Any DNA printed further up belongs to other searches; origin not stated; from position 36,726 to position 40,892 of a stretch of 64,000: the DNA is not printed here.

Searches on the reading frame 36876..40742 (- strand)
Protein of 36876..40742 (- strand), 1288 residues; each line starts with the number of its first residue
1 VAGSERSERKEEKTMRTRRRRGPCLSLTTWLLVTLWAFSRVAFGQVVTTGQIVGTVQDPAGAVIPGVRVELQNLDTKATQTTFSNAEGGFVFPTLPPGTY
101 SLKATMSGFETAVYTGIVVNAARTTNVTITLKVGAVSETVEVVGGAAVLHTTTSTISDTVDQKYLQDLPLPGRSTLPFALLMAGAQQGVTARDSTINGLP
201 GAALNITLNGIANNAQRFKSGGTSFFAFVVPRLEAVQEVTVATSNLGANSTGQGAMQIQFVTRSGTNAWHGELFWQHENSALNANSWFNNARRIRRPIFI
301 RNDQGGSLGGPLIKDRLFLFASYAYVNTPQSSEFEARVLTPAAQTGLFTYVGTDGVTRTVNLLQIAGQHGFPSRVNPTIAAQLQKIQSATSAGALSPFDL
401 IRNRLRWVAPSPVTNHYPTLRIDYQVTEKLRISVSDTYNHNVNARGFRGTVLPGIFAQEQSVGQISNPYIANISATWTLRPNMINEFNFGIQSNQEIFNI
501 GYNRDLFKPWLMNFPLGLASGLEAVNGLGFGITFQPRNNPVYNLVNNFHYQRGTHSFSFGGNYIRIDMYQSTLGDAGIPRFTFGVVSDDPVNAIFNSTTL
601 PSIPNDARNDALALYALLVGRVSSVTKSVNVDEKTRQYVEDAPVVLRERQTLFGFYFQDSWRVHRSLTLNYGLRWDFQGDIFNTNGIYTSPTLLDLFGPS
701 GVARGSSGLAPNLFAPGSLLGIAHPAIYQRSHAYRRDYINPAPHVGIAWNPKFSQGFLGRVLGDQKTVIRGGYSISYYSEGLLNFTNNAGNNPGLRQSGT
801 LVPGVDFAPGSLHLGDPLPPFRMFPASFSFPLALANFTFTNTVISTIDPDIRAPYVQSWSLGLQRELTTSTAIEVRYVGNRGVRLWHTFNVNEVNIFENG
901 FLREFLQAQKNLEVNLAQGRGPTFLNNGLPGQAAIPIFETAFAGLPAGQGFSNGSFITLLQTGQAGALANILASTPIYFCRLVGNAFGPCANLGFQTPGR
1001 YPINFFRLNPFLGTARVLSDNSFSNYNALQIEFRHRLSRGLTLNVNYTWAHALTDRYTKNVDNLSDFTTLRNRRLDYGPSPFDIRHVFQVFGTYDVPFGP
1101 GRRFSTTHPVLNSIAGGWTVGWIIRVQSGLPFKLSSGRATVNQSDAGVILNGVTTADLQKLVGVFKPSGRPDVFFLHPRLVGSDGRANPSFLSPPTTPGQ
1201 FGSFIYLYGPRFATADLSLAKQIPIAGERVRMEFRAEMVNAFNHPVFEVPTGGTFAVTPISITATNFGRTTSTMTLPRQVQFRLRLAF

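Call 6: search_protein_families(library=pfam, proteins=[window:36876-40742:-])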
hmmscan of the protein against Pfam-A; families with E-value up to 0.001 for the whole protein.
window:36876-40742:- (1288 aa): 4 families
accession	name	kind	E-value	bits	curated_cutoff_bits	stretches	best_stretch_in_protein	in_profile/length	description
PF25183.1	OMP_b-brl_4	-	6.2e-152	508.3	30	1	261-1281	1-838/838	Outer membrane beta barrel domain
PF13620.12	CarboxypepD_reg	-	3.9e-22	78.8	32.3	1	51-132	1-82/82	Carboxypeptidase regulatory-like domain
PF13715.12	CarbopepD_reg_2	-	2.9e-06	27.7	32.2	1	53-136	2-81/88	CarboxypepD_reg-like domain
PF17210.9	SdrD_B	-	3e-06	27.9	29.7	1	55-107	15-68/112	SdrD B-like domain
